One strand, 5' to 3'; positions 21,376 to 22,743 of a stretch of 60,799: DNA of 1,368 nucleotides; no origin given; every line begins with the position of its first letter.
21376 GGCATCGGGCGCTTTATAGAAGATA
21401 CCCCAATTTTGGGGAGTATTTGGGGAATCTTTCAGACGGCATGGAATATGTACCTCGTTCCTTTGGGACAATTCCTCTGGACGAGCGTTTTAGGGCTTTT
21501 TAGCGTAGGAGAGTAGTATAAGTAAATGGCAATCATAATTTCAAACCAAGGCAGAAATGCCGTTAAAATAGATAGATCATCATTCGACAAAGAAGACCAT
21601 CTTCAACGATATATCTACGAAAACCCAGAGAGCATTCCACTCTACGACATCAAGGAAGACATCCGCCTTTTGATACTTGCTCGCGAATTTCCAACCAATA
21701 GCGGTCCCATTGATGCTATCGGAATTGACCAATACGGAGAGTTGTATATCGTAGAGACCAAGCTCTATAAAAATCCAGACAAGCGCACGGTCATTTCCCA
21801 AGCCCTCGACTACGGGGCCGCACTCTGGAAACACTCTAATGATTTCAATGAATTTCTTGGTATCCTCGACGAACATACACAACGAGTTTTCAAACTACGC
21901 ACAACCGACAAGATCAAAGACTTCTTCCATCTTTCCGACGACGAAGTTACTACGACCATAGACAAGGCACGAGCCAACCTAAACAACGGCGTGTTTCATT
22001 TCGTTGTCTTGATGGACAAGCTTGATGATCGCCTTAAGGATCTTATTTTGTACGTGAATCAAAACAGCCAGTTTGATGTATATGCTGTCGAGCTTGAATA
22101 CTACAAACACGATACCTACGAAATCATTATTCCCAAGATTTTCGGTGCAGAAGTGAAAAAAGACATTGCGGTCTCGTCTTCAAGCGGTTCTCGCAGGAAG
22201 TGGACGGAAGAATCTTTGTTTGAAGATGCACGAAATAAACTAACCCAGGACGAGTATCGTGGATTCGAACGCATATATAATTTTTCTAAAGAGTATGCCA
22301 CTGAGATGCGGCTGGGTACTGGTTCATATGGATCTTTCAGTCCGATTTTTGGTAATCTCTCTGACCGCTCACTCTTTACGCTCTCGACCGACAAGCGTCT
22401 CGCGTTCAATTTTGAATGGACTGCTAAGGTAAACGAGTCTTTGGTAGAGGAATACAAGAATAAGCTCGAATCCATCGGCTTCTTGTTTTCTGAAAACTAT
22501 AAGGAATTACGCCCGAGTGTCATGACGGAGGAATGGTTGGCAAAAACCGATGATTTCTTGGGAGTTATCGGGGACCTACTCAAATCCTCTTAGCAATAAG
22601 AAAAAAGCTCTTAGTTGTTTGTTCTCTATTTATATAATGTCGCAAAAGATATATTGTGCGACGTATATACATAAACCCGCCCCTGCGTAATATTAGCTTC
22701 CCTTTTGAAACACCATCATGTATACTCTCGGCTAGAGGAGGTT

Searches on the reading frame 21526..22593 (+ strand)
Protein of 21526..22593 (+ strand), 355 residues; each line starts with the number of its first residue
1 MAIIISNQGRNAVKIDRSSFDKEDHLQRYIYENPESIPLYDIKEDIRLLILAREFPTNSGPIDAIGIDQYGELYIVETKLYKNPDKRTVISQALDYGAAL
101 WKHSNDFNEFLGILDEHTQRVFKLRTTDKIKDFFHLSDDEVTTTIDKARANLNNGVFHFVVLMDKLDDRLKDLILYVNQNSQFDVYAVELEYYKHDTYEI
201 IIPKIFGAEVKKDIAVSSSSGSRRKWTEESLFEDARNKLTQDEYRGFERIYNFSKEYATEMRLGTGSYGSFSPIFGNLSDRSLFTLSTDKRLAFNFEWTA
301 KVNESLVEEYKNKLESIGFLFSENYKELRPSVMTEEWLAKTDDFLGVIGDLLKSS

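Call 3: search_protein_families(library=pfam, proteins=[window:21526-22593:+], max_evalue=0.01)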
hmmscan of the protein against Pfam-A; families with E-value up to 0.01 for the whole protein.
window:21526-22593:+ (355 aa): 0 families

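Call 4: search_protein_families(library=ncbifam, proteins=[window:21526-22593:+], max_evalue=0.01)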
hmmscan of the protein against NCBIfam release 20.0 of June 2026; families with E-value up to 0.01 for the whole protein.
window:21526-22593:+ (355 aa): 1 family
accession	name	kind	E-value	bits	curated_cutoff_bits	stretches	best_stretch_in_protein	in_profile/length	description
NF003270.0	PRK04247.1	equivalog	2.7e-05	23.4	216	1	21-114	128-211/250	endonuclease NucS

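Call 32: search_protein_families(library=padloc, proteins=[window:21526-22593:+], max_evalue=0.01)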
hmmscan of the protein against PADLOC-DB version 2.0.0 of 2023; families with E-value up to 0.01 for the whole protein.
window:21526-22593:+ (355 aa): 6 families
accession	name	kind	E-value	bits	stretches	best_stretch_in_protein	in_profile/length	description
PDLC04916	PDC-S11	-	2.1e-16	58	1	10-230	12-209/358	-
PDLC04915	PDC-S11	-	2e-09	35.2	1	13-201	12-188/379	-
PDLC04946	PDC-S18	-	2.2e-08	31.5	1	9-108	28-119/365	-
PDLC04944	PDC-S18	-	1.8e-07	28.8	1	1-104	1-94/307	-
PDLC04945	PDC-S18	-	0.00016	19.1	1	9-107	8-96/302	-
PDLC02046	Cas7d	-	0.0045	14.2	0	263-331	193-261/305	-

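Call 33: search_protein_families(library=phrogs, proteins=[window:21526-22593:+], max_evalue=0.01)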
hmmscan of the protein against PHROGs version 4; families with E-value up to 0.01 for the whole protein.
window:21526-22593:+ (355 aa): 0 families
